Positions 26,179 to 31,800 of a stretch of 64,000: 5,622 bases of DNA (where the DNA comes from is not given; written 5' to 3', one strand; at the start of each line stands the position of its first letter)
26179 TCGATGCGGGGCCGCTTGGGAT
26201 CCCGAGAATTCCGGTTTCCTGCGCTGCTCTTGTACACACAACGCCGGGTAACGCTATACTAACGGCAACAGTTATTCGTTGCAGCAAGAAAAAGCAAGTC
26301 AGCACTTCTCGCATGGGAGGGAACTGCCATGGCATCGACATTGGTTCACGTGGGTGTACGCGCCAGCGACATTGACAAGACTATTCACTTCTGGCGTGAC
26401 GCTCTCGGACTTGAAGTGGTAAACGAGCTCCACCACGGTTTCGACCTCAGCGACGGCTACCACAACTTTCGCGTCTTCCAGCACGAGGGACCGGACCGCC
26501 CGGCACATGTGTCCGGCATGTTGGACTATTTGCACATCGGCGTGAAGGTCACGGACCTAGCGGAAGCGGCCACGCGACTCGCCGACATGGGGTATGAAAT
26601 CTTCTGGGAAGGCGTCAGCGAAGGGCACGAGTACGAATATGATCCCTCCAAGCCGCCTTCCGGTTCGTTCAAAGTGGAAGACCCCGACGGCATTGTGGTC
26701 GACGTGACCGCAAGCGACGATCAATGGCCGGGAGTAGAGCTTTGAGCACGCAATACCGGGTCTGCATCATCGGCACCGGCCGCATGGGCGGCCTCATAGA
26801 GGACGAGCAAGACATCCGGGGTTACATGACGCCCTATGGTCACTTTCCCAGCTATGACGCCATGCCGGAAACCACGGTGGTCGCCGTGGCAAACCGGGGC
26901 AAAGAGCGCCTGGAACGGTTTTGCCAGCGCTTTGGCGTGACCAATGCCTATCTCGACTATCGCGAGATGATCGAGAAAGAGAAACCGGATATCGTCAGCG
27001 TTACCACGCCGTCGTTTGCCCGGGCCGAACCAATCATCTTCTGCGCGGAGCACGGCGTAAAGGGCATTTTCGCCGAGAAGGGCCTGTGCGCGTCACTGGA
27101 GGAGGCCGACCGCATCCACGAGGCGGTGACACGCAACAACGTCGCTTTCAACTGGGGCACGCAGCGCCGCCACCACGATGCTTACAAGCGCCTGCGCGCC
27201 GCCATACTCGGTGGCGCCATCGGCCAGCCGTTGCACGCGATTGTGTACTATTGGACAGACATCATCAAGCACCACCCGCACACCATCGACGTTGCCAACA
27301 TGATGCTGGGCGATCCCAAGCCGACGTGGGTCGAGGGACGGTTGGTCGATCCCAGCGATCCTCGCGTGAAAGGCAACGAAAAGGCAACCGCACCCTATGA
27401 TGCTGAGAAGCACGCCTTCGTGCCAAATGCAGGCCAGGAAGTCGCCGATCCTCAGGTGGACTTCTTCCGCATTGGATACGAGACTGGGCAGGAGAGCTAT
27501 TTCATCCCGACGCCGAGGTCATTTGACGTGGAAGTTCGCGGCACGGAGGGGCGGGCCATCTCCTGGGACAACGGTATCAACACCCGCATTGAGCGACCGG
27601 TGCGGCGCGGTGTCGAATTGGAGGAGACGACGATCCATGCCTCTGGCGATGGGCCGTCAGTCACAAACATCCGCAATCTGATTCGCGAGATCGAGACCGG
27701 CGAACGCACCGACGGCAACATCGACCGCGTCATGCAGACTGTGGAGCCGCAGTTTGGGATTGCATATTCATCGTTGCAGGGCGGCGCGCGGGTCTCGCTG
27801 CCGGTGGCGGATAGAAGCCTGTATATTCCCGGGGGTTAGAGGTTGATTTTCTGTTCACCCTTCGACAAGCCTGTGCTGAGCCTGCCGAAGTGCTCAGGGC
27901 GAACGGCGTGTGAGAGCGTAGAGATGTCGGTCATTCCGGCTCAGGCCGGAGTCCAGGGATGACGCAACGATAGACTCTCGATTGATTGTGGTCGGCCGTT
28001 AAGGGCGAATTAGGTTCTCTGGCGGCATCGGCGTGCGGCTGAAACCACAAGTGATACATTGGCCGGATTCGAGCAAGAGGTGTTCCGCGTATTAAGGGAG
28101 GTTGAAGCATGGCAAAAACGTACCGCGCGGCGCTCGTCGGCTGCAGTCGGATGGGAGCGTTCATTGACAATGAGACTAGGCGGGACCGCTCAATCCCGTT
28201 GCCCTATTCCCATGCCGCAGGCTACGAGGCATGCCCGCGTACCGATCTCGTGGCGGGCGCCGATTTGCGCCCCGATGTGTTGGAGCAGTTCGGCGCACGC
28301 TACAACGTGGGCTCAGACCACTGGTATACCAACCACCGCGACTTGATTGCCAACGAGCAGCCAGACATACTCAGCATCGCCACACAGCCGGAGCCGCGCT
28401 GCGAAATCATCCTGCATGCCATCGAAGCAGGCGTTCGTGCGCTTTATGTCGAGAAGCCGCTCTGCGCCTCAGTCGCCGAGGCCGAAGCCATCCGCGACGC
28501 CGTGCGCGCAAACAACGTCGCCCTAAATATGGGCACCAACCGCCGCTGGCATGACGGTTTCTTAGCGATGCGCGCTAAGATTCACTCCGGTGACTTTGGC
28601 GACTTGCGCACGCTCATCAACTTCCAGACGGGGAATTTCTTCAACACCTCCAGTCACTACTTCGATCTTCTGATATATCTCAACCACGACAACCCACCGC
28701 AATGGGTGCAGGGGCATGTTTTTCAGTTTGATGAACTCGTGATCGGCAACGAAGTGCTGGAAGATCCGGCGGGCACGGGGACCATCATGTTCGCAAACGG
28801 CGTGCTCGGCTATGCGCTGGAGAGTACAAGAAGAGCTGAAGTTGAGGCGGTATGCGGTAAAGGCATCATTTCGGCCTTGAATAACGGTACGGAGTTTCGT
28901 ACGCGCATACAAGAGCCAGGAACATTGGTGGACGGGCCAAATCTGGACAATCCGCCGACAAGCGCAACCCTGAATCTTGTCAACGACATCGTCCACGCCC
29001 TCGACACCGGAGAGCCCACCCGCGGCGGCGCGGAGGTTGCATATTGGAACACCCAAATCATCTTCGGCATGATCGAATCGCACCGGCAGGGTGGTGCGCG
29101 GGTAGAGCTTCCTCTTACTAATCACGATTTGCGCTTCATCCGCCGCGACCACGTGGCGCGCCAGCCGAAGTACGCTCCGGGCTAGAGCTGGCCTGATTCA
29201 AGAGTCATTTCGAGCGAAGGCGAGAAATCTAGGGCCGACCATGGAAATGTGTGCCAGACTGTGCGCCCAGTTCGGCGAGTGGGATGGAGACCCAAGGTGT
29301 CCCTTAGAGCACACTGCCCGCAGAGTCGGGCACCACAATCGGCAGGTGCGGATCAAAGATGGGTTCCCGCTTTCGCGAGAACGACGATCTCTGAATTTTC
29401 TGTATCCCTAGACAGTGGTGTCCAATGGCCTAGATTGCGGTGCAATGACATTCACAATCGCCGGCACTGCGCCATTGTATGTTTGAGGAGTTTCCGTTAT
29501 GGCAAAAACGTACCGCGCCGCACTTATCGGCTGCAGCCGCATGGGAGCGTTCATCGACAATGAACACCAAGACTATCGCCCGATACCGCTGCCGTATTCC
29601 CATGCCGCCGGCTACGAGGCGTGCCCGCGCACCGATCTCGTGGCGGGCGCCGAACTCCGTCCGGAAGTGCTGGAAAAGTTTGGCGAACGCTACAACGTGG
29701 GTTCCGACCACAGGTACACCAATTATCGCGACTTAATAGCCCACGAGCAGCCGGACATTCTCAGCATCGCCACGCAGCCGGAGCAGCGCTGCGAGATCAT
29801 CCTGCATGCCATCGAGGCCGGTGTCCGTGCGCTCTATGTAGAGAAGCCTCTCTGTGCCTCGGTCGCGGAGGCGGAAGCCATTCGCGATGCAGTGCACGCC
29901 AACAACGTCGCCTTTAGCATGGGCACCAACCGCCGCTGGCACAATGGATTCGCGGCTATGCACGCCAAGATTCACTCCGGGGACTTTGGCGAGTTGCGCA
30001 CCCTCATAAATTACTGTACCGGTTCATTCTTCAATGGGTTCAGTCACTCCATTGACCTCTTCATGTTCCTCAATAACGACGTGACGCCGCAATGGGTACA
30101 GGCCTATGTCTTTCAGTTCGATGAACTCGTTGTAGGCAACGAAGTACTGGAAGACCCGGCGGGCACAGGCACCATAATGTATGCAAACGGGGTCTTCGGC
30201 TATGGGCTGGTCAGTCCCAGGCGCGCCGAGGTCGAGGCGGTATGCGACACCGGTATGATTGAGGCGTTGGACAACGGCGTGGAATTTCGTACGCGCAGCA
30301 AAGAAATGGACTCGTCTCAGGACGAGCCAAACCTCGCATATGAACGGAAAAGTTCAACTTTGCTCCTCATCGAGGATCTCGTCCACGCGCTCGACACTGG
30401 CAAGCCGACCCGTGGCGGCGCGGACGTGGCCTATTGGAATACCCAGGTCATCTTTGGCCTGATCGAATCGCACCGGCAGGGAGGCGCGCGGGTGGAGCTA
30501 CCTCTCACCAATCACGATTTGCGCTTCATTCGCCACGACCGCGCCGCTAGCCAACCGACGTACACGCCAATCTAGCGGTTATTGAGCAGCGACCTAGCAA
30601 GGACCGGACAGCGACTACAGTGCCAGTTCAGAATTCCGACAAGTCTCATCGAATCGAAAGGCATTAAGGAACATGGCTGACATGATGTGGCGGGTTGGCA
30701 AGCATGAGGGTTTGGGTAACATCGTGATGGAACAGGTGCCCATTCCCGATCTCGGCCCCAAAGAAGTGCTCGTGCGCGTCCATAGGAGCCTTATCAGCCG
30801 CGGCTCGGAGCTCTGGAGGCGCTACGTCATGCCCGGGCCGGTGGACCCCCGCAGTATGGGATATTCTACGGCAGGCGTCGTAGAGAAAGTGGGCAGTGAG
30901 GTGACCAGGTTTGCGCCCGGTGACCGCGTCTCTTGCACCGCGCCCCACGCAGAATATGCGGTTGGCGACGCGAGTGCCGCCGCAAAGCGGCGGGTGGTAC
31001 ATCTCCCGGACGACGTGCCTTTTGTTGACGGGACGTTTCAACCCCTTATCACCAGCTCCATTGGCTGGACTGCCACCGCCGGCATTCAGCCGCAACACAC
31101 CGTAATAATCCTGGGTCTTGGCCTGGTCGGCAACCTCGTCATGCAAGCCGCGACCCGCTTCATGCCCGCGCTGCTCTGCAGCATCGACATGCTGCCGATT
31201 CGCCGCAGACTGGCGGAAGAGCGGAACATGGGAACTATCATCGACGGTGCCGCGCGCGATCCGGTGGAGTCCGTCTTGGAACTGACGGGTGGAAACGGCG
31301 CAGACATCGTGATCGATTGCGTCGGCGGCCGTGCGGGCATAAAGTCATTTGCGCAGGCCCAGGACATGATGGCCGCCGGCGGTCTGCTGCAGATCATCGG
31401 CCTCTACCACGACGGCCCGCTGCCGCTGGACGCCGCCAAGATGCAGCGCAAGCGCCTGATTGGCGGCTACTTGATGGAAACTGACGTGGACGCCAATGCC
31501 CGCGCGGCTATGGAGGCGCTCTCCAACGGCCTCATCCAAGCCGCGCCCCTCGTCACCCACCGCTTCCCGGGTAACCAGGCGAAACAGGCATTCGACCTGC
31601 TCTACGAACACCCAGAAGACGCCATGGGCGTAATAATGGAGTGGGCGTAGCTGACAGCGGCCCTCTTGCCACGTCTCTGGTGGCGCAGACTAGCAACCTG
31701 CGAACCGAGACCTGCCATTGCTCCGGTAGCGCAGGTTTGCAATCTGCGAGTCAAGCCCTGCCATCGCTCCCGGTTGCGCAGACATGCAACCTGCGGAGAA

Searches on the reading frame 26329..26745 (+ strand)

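Call 83: search_protein_families(library=pfam, proteins=[window:26329-26745:+], max_evalue=0.0001)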
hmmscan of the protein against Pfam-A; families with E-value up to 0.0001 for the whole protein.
window:26329-26745:+ (138 aa): 3 families
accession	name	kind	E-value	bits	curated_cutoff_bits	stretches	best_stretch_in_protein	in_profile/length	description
PF00903.31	Glyoxalase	-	1.6e-11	45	20.6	1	5-124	2-119/121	Glyoxalase/Bleomycin resistance protein/Dioxygenase superfamily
PF13669.12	Glyoxalase_4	-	1.4e-07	32.2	27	1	7-100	2-102/109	Glyoxalase/Bleomycin resistance protein/Dioxygenase superfamily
PF18029.7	Glyoxalase_6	-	6e-06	27.3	23.6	1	8-88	2-80/106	Glyoxalase-like domain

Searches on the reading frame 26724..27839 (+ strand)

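Call 79: search_protein_families(library=pfam, proteins=[window:26724-27839:+], max_evalue=0.0001)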
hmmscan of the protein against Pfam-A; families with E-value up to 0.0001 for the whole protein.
window:26724-27839:+ (371 aa): 1 family
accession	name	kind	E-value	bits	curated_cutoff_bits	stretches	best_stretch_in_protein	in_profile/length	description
PF01408.29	GFO_IDH_MocA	-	1.6e-16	61.5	24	1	13-142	3-116/120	Oxidoreductase family, NAD-binding Rossmann fold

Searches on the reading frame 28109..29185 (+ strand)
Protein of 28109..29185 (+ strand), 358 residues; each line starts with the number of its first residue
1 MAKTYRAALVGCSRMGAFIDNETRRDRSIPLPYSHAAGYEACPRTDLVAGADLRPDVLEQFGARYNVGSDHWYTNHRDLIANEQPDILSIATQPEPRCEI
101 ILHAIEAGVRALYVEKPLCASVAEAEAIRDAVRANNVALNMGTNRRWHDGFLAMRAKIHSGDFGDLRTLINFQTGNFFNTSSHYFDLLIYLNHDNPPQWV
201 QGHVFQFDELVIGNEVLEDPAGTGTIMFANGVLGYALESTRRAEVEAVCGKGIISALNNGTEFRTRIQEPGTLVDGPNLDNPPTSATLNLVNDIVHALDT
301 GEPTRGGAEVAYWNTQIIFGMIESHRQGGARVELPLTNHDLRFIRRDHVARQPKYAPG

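Call 79: search_protein_families(library=pfam, proteins=[window:28109-29185:+], max_evalue=0.0001)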
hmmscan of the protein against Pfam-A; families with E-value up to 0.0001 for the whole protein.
window:28109-29185:+ (358 aa): 1 family
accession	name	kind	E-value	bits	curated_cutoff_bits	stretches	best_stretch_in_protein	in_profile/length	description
PF01408.29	GFO_IDH_MocA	-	4.5e-12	47.1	24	1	35-142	16-119/120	Oxidoreductase family, NAD-binding Rossmann fold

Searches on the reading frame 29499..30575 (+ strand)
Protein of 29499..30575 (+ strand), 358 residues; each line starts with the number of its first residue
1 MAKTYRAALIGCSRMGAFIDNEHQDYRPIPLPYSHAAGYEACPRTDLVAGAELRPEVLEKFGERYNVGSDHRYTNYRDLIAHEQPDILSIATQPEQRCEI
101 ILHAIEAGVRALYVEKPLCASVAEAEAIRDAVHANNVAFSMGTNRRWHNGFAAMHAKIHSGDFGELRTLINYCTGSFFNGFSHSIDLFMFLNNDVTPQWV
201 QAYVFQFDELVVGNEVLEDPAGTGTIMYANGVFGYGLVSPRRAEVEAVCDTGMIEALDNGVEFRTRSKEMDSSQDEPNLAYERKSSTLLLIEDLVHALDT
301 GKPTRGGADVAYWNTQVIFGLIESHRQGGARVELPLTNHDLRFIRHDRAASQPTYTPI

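Call 81: search_protein_families(library=pfam, proteins=[window:29499-30575:+], max_evalue=0.0001)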
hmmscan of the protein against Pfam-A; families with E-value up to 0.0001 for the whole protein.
window:29499-30575:+ (358 aa): 1 family
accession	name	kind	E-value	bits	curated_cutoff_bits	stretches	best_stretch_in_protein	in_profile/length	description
PF01408.29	GFO_IDH_MocA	-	4.5e-13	50.4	24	1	35-142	16-119/120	Oxidoreductase family, NAD-binding Rossmann fold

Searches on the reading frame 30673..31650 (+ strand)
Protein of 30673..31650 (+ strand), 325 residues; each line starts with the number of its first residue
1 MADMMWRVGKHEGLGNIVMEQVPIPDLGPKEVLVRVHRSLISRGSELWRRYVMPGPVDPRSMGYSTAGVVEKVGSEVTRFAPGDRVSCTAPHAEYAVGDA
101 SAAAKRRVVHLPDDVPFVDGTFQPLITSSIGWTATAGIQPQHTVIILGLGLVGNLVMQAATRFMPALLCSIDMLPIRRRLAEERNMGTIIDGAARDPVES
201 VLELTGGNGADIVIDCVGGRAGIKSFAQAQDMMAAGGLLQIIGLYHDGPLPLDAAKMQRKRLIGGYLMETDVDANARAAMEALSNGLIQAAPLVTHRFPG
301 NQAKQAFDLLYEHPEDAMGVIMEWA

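Call 81: search_protein_families(library=pfam, proteins=[window:30673-31650:+], max_evalue=0.0001)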
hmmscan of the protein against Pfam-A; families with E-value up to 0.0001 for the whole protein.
window:30673-31650:+ (325 aa): 3 families
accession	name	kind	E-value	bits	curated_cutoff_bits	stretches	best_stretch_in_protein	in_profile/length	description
PF00107.32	ADH_zinc_N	-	2.4e-11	44.2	31.8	1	152-269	2-116/129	Zinc-binding dehydrogenase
PF08240.17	ADH_N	-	4.1e-08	33.9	23.5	1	28-88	1-66/104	Alcohol dehydrogenase GroES-like domain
PF13602.12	ADH_zinc_N_2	-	6.7e-07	30.7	27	1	189-310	6-123/134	Zinc-binding dehydrogenase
